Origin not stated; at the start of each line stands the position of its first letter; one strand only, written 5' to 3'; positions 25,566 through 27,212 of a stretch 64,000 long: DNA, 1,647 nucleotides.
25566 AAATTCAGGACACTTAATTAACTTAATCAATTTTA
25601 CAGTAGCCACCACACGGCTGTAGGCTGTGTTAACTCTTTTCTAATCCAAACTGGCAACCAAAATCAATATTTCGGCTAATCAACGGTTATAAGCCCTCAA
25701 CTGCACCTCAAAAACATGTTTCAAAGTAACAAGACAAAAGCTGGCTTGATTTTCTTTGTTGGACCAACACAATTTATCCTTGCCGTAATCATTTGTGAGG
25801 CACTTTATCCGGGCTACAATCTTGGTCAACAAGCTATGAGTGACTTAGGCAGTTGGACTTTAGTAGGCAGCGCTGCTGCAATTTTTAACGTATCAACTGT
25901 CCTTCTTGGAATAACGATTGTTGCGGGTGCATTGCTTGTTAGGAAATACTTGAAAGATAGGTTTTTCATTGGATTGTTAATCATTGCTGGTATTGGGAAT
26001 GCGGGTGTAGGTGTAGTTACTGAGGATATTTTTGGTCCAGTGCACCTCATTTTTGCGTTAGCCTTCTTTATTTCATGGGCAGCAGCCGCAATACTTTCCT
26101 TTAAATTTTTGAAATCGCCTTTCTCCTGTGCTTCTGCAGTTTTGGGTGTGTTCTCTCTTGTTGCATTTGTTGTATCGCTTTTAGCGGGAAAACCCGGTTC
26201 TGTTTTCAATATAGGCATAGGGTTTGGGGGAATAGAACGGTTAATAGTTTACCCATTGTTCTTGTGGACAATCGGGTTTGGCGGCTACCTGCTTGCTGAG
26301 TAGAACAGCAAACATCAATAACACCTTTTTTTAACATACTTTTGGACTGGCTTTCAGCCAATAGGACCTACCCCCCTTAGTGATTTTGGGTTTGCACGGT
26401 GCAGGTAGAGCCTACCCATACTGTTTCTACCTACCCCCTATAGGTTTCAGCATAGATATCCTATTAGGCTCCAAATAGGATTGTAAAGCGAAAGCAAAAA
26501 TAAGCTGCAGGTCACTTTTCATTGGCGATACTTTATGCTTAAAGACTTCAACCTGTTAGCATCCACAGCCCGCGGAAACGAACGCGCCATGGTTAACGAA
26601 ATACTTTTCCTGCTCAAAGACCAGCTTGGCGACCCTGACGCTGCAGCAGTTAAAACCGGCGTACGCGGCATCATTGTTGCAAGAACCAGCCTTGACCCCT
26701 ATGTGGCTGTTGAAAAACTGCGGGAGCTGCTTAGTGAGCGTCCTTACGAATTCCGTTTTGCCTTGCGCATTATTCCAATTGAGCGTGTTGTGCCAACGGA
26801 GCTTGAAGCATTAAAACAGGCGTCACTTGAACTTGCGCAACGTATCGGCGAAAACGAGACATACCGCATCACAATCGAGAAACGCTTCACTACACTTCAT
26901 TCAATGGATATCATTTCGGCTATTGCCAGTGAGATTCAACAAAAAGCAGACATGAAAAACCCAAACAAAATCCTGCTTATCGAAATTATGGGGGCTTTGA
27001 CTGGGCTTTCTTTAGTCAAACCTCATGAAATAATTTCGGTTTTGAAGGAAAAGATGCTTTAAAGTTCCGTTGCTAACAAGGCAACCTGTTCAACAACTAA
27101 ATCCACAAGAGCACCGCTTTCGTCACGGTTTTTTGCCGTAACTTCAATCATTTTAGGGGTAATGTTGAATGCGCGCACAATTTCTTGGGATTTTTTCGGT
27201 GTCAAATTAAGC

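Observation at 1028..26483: Dispersed palindrome plus G-string element family: four intergenic copies, each ending in an SD-like motif and a start codon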

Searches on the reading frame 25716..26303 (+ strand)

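Call 70: search_protein_families(library=pfam, proteins=[window:25716-26303:+], max_evalue=0.001)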
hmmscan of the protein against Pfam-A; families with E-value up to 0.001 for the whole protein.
window:25716-26303:+ (195 aa): 1 family
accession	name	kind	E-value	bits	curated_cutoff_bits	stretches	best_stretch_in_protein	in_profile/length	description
PF06197.19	DUF998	-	2.1e-15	57.3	30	1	15-188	2-181/184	Protein of unknown function (DUF998)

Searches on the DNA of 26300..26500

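Call 72: search_rna_families(source=window, start=26300, end=26500, threshold=evalue, max_evalue=1)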
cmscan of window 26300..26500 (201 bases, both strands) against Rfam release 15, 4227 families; matches with E-value up to 1: 1.
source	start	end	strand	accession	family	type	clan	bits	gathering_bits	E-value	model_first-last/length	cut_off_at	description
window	26368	26428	-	RF02248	Six3os1_3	Gene; lncRNA;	-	13.6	40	0.18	1-75/75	no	Six3os1 conserved region 3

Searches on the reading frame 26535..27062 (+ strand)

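Call 70: search_protein_families(library=pfam, proteins=[window:26535-27062:+], max_evalue=0.001)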
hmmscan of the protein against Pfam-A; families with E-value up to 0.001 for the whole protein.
window:26535-27062:+ (175 aa): 1 family
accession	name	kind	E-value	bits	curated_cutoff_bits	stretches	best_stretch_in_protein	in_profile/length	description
PF02926.22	THUMP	-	7.6e-06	26.7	20.6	1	88-161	2-84/84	THUMP domain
